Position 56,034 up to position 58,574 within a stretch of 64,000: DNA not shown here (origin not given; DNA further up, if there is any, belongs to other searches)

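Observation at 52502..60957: Compact, translationally coupled cluster combining a NicX-like ring-cleavage dioxygenase, an IorAB-like Mo-hydroxylase, an HExxH protein and an amidase (candidate new N-heterocycle pathway)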

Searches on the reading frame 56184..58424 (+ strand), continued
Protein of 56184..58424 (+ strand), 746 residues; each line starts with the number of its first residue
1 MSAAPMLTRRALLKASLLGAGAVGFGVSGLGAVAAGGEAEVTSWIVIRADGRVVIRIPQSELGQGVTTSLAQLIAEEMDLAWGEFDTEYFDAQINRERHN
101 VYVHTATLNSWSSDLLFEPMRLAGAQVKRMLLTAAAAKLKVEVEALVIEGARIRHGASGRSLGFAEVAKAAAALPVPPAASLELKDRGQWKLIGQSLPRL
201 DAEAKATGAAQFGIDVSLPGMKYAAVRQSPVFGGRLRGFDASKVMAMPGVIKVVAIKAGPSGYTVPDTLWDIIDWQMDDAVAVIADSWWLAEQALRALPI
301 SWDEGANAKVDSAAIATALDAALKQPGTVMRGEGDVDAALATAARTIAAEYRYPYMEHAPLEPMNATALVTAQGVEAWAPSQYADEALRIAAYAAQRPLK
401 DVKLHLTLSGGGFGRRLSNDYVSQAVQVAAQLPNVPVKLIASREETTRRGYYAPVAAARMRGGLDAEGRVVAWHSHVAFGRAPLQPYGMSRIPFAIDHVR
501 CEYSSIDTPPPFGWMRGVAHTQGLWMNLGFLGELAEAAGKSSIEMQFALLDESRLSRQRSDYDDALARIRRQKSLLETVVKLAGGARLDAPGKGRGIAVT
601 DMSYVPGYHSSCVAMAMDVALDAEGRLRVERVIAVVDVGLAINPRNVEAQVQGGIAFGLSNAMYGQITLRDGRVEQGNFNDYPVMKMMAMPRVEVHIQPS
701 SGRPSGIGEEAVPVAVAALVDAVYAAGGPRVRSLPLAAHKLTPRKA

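Call 66: find_encoding_contigs(protein=P0146, flank=10000, max_places=1)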
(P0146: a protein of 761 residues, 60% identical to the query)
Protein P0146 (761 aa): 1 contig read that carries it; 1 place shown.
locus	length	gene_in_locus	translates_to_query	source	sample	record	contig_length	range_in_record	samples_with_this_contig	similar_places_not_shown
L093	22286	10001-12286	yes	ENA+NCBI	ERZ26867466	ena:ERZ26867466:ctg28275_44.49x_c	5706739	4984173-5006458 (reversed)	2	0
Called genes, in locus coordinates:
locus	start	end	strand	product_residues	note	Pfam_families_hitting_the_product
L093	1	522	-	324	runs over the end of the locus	PF00165:HTH_AraC (weak), PF12833:HTH_18, PF00165:HTH_AraC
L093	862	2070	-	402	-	PF00296:Bac_luciferase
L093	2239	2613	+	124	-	PF07858:LEH, PF12680:SnoaL_2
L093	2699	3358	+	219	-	PF00881:Nitroreductase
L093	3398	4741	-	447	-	PF00999:Na_H_Exchanger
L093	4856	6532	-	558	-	PF07969:Amidohydro_3, PF01979:Amidohydro_1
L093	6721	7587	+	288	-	PF00561:Abhydrolase_1, PF12697:Abhydrolase_6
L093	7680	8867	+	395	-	PF00144:Beta-lactamase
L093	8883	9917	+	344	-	PF00561:Abhydrolase_1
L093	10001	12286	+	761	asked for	PF20256:MoCoBD_2, PF02738:MoCoBD_1, PF20256:MoCoBD_2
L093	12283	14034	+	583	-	PF00070:Pyr_redox (faint), PF00890:FAD_binding_2 (faint), PF01266:DAO (faint), PF01494:FAD_binding_3, PF07992:Pyr_redox_2 (weak), PF12831:FAD_oxidored (faint), PF21274:Rng_hyd_C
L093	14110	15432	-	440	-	PF01266:DAO (faint), PF12831:FAD_oxidored (faint), PF13450:NAD_binding_8, PF01593:Amino_oxidase (weak)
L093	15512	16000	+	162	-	PF02082:Rrf2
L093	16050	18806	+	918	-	PF25873:WHD_MalT, PF17874:TPR_MalT, PF00196:GerE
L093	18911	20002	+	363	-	PF00355:Rieske, PF19112:VanA_C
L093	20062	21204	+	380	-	PF02771:Acyl-CoA_dh_N (weak), PF08028:Acyl-CoA_dh_2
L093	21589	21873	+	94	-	PF24838:8xMP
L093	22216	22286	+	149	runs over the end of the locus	PF00903:Glyoxalase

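Call 67: find_encoding_contigs(protein=P0167, flank=10000, max_places=1)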
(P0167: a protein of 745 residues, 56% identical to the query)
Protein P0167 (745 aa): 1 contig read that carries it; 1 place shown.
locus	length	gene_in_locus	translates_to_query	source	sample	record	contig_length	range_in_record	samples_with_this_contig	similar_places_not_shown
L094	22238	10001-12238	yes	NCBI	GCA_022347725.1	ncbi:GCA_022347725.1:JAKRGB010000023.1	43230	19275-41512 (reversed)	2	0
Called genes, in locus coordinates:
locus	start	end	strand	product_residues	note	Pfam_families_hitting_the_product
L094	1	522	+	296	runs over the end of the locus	PF13675:PilJ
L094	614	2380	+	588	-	PF12849:PBP_like_2, PF00691:OmpA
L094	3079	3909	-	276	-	PF00149:Metallophos, PF12850:Metallophos_2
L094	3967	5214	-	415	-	PF01547:SBP_bac_1, PF13416:SBP_bac_8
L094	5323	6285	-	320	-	PF00528:BPD_transp_1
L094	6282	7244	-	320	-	PF00528:BPD_transp_1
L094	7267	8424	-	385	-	PF00005:ABC_tran, PF13304:AAA_21 (faint), PF08402:TOBE_2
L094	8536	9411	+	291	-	PF00126:HTH_1, PF03466:LysR_substrate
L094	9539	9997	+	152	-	PF00111:Fer2, PF01799:Fer2_2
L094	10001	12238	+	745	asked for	PF20256:MoCoBD_2, PF01315:Ald_Xan_dh_C (faint), PF02738:MoCoBD_1, PF20256:MoCoBD_2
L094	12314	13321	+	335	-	PF00296:Bac_luciferase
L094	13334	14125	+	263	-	PF00561:Abhydrolase_1, PF12697:Abhydrolase_6, PF12146:Hydrolase_4, PF00561:Abhydrolase_1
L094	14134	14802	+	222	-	PF00440:TetR_N, PF17939:TetR_C_30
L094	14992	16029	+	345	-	PF26233:NicX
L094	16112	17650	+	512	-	PF00005:ABC_tran, PF03193:RsgA_GTPase (faint), PF13555:AAA_29 (faint), PF13304:AAA_21 (faint), PF00005:ABC_tran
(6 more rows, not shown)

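Call 71: find_related_loci(query=window:56184-58421:+, collection=metagenome_contigs, flank=10000)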
Query window:56184-58421:+ (746 aa) in metagenome_contigs; peptide patterns used: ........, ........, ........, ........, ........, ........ (x = any residue, [..] = any of these).
36 stretches matched a pattern; 14 encode a relative of the query (tblastn E <= 1e-3); 14 distinct loci.
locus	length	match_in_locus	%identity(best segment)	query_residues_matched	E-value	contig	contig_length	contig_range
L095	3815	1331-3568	100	1-746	0e+0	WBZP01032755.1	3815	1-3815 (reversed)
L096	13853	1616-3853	81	1-744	0e+0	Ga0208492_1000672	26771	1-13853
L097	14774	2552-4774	65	1-740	0e+0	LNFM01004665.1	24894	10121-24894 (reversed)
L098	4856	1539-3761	63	9-741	0e+0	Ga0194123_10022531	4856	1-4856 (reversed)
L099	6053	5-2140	65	32-741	0e+0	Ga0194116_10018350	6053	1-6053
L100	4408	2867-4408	62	9-516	0e+0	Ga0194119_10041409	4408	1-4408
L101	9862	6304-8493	37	1-736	3e-129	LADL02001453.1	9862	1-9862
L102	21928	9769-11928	38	1-736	2e-135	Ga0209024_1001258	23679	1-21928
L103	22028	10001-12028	39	40-736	3e-135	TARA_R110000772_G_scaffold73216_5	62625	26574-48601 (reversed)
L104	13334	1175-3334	38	1-736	3e-129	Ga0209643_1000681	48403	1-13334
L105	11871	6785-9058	35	5-736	2e-100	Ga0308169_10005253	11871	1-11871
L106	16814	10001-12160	37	1-736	4e-132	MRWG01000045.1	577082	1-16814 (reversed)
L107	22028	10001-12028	39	40-736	6e-136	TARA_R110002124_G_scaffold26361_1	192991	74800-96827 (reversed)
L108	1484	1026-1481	73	1-150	6e-60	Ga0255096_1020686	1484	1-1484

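Call 73: find_encoding_contigs(protein=P0121, flank=10000, max_places=3)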
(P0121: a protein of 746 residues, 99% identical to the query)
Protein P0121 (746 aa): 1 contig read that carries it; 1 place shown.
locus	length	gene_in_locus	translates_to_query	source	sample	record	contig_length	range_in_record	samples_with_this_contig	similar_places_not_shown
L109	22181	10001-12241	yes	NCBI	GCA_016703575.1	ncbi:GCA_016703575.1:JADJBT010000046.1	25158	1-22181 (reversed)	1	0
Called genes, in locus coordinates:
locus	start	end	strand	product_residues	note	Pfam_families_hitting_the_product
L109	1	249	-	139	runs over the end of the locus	-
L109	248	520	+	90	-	-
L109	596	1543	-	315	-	PF01545:Cation_efflux, PF16916:ZT_dimer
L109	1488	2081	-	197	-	PF04075:F420H2_quin_red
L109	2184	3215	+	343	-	PF00296:Bac_luciferase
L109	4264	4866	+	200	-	PF00300:His_Phos_1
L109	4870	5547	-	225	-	-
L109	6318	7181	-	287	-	PF05721:PhyH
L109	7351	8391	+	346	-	PF16884:ADH_N_2, PF00107:ADH_zinc_N, PF13602:ADH_zinc_N_2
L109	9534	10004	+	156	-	PF00111:Fer2, PF13085:Fer2_3 (faint), PF01799:Fer2_2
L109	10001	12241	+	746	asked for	PF20256:MoCoBD_2, PF02738:MoCoBD_1, PF20256:MoCoBD_2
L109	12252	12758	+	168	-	-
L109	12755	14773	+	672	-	PF01425:Amidase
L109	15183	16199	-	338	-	PF01370:Epimerase, PF04321:RmlD_sub_bind (faint), PF13460:NAD_binding_10, PF16363:GDP_Man_Dehyd (faint)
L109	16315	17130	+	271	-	PF00561:Abhydrolase_1, PF12146:Hydrolase_4, PF12697:Abhydrolase_6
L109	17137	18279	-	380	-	PF02771:Acyl-CoA_dh_N, PF02770:Acyl-CoA_dh_M, PF00441:Acyl-CoA_dh_1, PF08028:Acyl-CoA_dh_2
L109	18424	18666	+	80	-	PF02627:CMD (weak)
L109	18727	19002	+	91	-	-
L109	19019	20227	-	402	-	PF02515:CoA_transf_3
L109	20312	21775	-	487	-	PF01839:FG-GAP, PF00353:HemolysinCabind (weak)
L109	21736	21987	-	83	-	PF01839:FG-GAP (weak)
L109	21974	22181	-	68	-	?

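Call 76: search_dna_similar(query=L109:12755-14770:+, collection=plasmids, mode=protein, max_rows=15, max_evalue=1e-50)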
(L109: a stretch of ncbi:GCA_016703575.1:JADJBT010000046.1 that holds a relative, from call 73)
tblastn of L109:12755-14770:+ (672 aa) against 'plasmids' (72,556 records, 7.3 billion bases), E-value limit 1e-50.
Records with a match: 14; places in all: 14; records where one place covers at least 80% of the query: 9.
Best place of each record, by identity: 60-80% 1; <60% 13.
By first word of the organism name: Shinella 2; Roseateles 2; Paenibacillus 2; Sinorhizobium 1; Fuscovulum 1; Arthrobacter 1; Aeromonas 1; Kitasatospora 1; Embleya 1; Rhizobium 1; and 1 more.
By predicted mobility (MOB-suite, as given by PLSDB): non-mobilizable 12; mobilizable 1; conjugative 1.
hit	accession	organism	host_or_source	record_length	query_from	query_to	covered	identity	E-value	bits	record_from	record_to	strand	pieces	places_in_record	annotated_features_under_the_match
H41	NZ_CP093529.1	Shinella zoogloeoides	-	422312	32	651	92%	58.9%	2e-163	527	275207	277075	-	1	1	none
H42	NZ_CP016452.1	Sinorhizobium sp. RAC02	Microbial isolate,Algal phycosphere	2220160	32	657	93%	57.3%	3e-165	533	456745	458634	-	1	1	none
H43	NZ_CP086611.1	Shinella zoogloeoides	-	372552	32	655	93%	56.8%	3e-163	526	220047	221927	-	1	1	none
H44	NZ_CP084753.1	Roseateles sp. XES5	Xenopus laevis,bacterial culture,swab ...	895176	32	657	93%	55.7%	2e-164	530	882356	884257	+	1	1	none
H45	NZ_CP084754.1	Roseateles sp. XES5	Xenopus laevis,bacterial culture,swab ...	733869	32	657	93%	55.4%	9e-163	525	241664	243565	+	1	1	none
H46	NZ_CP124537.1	Fuscovulum ytuae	pure culture,sediment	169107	35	657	93%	54.6%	8e-151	491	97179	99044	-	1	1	none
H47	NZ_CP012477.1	Arthrobacter sp. ERGS1:01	single,stream water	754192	32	632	89%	49.3%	6e-126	419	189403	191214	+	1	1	amidase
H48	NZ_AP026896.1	Aeromonas caviae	Microbe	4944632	35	522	73%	60.3%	7e-145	474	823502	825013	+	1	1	none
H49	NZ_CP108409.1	Kitasatospora sp. NBC_01300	-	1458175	35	522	73%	59.6%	2e-147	481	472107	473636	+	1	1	record has no annotation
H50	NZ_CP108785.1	Embleya sp. NBC_00888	-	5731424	35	522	73%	58.6%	6e-144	471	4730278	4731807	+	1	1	none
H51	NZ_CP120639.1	Rhizobium sp. 32-5/1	Vicia cracca,cell cilture,root nodule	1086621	32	522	73%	57.7%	2e-140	460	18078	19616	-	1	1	record has no annotation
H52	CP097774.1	Paenibacillus polymyxa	Cell culture,Rizosphere soil sample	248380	35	627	88%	47.2%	2e-134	444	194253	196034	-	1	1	amidase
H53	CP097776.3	Paenibacillus polymyxa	Cell culture,Rizosphere soil sample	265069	35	627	88%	47.2%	2e-134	444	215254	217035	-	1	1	amidase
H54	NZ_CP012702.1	Sphingopyxis macrogoltabida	whole organism,activated sludge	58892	184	654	70%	55.7%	4e-130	431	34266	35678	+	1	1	amidase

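Call 77: get_annotated_region(hit=H42, flank=7000)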
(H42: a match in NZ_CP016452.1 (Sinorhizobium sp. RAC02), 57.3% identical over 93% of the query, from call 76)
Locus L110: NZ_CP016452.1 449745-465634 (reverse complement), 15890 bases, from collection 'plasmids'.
description: Sinorhizobium sp. RAC02 plasmid pBSY16_1, complete sequence
organism: Sinorhizobium sp. RAC02 (NCBI taxid 1842534)
taxonomy: Bacteria; Pseudomonadota; Alphaproteobacteria; Hyphomicrobiales; Rhizobiaceae; Sinorhizobium; Sinorhizobium sp. RAC02
host: -; source: Microbial isolate,Algal phycosphere; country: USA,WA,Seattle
typing (MOB-suite, as given by PLSDB): non-mobilizable
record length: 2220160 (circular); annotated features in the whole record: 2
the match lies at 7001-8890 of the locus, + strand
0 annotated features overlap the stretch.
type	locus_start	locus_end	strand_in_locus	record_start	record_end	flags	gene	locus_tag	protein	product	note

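Call 78: get_annotated_region(hit=H44, flank=7000)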
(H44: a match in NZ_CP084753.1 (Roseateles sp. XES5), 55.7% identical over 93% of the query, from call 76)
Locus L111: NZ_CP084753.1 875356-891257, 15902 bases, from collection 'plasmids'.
description: UNVERIFIED_ORG: Roseateles sp. XES5 plasmid unnamed1, complete sequence
organism: Roseateles sp. XES5 (NCBI taxid 2877940)
taxonomy: Bacteria; Pseudomonadota; Betaproteobacteria; Burkholderiales; Sphaerotilaceae; Roseateles; Roseateles sp. XES5
host: -; source: Xenopus laevis,bacterial culture,swab of adult female 2 skin; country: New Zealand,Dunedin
typing (MOB-suite, as given by PLSDB): non-mobilizable
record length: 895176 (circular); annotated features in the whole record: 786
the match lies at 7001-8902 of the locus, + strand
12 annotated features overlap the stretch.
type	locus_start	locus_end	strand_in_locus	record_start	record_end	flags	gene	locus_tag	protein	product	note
CDS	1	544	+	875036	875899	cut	-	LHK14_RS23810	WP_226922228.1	branched-chain amino acid ABC transporter permease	-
CDS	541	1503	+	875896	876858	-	-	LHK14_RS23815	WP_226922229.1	branched-chain amino acid ABC transporter permease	GO:0015803 - branched-chain amino acid transport [Evidence IEA]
CDS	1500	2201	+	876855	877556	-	-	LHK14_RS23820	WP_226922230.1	ATP-binding cassette domain-containing protein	-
CDS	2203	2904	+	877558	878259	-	-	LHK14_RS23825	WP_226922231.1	ATP-binding cassette domain-containing protein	-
CDS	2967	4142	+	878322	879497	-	-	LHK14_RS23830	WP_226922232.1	substrate-binding protein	-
CDS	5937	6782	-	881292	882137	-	-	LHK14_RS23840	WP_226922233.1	helix-turn-helix transcriptional regulator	GO:0006355 - regulation of DNA-templated transcription [Evidence IEA]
CDS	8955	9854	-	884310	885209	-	-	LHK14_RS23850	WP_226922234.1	homocysteine S-methyltransferase family protein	-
CDS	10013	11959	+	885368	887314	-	-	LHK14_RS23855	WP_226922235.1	methyl-accepting chemotaxis protein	GO:0007165 - signal transduction [Evidence IEA]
CDS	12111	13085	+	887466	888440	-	-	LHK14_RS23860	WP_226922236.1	threonine/serine dehydratase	-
CDS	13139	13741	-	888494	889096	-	-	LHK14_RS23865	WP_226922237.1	histidine phosphatase family protein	-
CDS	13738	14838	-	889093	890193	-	-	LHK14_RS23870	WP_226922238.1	ABC transporter ATP-binding protein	-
CDS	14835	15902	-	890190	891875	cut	-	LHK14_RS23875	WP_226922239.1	iron ABC transporter permease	GO:0006826 - iron ion transport [Evidence IEA]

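Call 80: search_protein_families(library=ncbifam, proteins=[L109:4264-4866:+], max_evalue=0.00001)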
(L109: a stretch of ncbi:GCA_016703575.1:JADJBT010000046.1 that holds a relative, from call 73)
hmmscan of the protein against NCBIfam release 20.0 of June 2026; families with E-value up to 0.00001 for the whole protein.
L109:4264-4866:+ (200 aa): 12 families
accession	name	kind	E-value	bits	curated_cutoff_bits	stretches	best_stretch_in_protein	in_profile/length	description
TIGR03162.1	ribazole_cobC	equivalog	2.1e-24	86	162.9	1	3-151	1-154/176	alpha-ribazole phosphatase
NF011580.0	PRK15004.1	equivalog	1.2e-18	67.9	250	1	1-155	1-163/203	adenosylcobalamin/alpha-ribazole phosphatase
NF005567.0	PRK07238.1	equivalog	6.4e-17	61.9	326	1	2-160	179-345/378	bifunctional RNase H/acid phosphatase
NF002901.0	PRK03482.1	equivalog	1.6e-13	50.8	261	1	3-151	4-160/215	2,3-diphosphoglycerate-dependent phosphoglycerate mutase GpmB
NF038349.1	dPGM_arch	equivalog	2e-13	50.6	225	1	4-182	2-177/194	2,3-diphosphoglycerate-dependent phosphoglycerate mutase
TIGR03848.1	MSMEG_4193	subfamily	6.1e-11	42.1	203.85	1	2-153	1-164/204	MSMEG_4193 family putative phosphomutase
NF002339.0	PRK01295.1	equivalog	9.3e-10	38.3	316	1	2-150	4-167/206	2,3-bisphosphoglycerate-dependent phosphoglycerate mutase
NF009993.0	PRK13462.1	equivalog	5.5e-09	36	226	1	3-153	8-159/203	acid phosphatase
NF045917.1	PhserinePhPspA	equivalog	4.2e-08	33.1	350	1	2-147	3-156/211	phosphoserine phosphatase PspA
NF002217.0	PRK01112.1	equivalog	2.3e-07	30.4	320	0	2-77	3-82/228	2,3-bisphosphoglycerate-dependent phosphoglycerate mutase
NF009994.0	PRK13463.1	equivalog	5e-07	29.7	277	1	2-175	4-185/203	phosphoserine phosphatase 1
TIGR00249.1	sixA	equivalog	3.8e-06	26.8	74.5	1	1-75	1-74/154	phosphohistidine phosphatase SixA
